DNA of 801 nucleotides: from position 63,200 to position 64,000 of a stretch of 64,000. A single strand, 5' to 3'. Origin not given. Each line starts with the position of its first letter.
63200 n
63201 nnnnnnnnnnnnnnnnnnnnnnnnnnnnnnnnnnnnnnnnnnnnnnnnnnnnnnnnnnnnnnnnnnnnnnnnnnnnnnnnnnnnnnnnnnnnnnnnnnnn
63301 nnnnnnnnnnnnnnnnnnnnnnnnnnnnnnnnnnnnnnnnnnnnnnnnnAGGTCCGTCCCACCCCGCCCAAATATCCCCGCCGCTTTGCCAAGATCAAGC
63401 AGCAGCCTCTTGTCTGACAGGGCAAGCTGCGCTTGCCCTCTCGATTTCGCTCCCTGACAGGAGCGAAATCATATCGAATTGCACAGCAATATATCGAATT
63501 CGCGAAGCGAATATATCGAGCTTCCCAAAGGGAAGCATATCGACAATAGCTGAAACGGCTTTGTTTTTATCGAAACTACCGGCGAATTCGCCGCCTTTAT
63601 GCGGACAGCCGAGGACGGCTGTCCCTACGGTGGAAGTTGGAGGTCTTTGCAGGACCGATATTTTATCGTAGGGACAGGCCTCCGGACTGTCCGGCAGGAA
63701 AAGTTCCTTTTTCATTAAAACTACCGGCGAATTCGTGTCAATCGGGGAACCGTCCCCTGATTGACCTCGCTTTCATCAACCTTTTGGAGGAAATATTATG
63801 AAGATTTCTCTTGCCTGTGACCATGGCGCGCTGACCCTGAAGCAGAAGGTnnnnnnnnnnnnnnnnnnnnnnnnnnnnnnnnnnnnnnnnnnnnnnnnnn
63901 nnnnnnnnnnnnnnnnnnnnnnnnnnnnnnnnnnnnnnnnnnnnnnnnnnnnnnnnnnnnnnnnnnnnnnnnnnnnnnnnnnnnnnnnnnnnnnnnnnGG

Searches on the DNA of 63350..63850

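Call 11: search_rna_families(source=window, start=63350, end=63850, threshold=evalue, max_evalue=10, show_alignments=4)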
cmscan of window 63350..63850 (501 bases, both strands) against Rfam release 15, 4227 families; matches with E-value up to 10: 6.
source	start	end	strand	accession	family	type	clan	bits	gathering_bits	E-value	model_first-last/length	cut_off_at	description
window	63466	63545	-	RF01706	Gut-1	Gene; sRNA;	-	22.1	50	0.063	1-77/77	no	Gut-1 RNA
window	63448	63473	+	RF01108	BMV3_UPD-PK1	Cis-reg;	-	17.2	38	0.81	1-26/26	no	Pseudoknot of upstream pseudoknot domain (UPD) of the 3'UTR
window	63467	63500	+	RF01348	CRISPR-DR38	Gene; CRISPR;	-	15.6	44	7.7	1-35/35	no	CRISPR RNA direct repeat element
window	63720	63809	-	RF01929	bxd_1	Gene; lncRNA;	-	15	75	0.7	1-86/86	no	Bithoraxoid conserved region 1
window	63398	63451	-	RF00622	CPEB3_ribozyme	Gene; ribozyme;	-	12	35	3.6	1-78/78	no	Mammalian CPEB3 ribozyme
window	63736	63783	-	RF01294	snoU89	Gene; snRNA; snoRNA; HACA-box;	CL00082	8.7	44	3.1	1-270/270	no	Small nucleolar RNA U89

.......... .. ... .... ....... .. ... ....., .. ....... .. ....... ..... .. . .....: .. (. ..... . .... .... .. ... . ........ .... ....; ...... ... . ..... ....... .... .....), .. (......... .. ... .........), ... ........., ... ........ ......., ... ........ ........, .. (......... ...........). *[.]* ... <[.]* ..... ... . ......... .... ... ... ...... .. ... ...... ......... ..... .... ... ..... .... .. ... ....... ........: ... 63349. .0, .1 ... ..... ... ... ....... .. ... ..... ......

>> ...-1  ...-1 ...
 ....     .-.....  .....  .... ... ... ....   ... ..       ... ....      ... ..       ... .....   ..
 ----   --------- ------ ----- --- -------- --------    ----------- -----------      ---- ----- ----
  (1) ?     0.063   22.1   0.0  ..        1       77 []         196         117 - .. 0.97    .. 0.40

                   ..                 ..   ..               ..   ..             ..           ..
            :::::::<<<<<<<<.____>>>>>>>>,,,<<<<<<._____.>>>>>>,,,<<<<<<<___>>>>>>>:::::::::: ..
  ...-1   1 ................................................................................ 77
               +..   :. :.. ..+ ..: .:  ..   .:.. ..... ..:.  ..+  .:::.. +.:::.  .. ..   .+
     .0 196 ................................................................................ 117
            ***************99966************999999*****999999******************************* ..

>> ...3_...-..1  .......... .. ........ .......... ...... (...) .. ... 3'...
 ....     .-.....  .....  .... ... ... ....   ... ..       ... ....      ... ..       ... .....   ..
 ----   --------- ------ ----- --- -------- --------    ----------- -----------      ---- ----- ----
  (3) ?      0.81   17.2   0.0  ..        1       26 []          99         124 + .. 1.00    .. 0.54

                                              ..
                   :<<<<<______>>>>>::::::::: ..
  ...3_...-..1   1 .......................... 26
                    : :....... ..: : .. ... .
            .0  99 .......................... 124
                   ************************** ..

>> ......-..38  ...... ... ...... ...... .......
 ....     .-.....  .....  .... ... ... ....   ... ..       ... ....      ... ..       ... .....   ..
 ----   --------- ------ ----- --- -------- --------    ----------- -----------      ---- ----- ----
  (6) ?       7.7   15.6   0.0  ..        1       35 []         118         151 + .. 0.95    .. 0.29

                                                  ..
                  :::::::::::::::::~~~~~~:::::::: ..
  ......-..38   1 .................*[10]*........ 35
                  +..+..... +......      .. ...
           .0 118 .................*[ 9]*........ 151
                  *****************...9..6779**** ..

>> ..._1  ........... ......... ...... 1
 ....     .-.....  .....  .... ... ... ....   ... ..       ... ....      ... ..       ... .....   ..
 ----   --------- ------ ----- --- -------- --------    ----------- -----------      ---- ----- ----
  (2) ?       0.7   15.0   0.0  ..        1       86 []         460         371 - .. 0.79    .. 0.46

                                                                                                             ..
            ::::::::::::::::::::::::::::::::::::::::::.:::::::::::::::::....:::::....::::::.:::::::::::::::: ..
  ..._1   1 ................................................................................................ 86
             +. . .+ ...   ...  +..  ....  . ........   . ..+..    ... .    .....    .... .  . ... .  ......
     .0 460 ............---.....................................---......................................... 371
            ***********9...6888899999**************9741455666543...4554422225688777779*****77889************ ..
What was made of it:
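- On Gut-1 RNA motif (RF01706): The 63.4 kb array scores only 22.1 bits, E = 0.063 (call 11).
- On CRISPR array (or its 'inverse'): The only CRISPR-DR hit, to RF01348, is noise at 15.6 bits, E = 7.7 (call 11).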
